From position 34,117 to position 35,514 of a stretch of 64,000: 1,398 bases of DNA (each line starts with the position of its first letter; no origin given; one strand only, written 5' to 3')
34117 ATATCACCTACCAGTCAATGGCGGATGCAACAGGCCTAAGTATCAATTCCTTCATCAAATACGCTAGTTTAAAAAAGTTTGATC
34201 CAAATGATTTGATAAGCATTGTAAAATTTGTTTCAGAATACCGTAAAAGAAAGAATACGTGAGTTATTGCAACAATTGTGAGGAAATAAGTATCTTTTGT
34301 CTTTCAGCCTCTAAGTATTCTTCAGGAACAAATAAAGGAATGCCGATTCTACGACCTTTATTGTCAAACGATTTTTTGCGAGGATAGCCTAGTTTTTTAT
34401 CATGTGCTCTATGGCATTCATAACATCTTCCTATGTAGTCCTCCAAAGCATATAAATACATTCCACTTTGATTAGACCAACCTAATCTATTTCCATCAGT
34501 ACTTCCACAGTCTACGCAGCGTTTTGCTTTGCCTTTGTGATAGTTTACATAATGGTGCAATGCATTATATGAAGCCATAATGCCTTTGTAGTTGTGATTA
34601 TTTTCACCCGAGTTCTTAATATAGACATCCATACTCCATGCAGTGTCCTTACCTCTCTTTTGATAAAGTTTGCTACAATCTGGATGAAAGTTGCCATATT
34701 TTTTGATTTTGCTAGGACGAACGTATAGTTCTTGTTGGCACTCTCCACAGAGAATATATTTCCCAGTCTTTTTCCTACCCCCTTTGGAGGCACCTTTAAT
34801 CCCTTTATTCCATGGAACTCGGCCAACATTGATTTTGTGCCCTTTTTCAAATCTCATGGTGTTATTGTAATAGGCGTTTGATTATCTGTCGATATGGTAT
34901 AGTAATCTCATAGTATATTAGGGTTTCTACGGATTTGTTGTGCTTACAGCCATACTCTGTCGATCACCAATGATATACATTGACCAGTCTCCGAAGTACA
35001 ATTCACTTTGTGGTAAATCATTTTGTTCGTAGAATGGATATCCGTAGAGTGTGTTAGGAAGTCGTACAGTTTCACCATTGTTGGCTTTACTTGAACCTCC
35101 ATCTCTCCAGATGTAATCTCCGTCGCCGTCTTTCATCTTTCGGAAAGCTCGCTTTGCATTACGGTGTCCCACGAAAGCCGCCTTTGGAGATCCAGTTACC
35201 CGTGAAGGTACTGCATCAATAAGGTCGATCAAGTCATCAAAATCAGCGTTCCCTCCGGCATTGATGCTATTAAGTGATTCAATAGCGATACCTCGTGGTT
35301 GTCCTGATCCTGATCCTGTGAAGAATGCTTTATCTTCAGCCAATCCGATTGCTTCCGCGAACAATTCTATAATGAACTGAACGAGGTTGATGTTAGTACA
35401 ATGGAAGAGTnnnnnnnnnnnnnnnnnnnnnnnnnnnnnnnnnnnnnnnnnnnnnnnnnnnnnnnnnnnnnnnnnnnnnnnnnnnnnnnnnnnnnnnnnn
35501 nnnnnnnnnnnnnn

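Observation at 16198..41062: Two tandem genomic islands stacked at tRNA-Gly(CCC), marked by three direct copies of the tRNA 3' half and by an internally deleted integrase relic at the junction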

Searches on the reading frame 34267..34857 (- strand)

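Call 10: search_protein_families(library=pfam, proteins=[window:34267-34857:-], max_evalue=0.01)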
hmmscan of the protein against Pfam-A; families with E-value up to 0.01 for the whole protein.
window:34267-34857:- (197 aa): 0 families

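Call 38: search_protein_families(library=phrogs, proteins=[window:34267-34857:-], max_evalue=0.001)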
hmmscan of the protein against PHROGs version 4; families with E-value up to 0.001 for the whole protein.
window:34267-34857:- (197 aa): 0 families

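Call 58: search_protein_families(library=pfam, proteins=[window:34267-34857:-], max_evalue=5)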
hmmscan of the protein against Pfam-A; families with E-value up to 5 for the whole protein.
window:34267-34857:- (197 aa): 2 families
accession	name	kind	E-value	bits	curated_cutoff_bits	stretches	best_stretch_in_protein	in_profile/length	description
PF06448.16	DUF1081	-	0.18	12.7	25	1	30-91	30-89/112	Domain of Unknown Function (DUF1081)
PF02085.21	Cytochrom_CIII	-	1.4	9.7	22.9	1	96-155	32-88/101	Class III cytochrome C family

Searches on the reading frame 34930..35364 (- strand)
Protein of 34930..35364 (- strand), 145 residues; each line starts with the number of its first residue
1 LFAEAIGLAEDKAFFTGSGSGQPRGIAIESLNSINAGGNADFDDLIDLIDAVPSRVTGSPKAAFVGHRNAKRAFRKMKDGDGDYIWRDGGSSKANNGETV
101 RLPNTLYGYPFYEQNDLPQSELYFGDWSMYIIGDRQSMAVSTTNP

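Call 10: search_protein_families(library=pfam, proteins=[window:34930-35364:-], max_evalue=0.01)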
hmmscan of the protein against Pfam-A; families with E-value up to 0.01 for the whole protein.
window:34930-35364:- (145 aa): 1 family
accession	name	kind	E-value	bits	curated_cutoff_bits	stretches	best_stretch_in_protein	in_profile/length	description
PF05065.19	Phage_capsid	-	1.1e-29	104.2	24.2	1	2-143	102-245/280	Phage capsid family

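Call 38: search_protein_families(library=phrogs, proteins=[window:34930-35364:-], max_evalue=0.001)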
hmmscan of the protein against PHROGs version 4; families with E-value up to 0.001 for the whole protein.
window:34930-35364:- (145 aa): 3 families
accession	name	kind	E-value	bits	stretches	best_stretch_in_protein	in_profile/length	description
phrog_10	-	head and packaging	4.9e-27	96.2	1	2-143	466-602/752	major head protein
phrog_617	-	head and packaging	8.6e-14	52.3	1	3-140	450-581/626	major head protein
phrog_15928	-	head and packaging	1.5e-07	32.6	1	35-140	44-145/185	major head protein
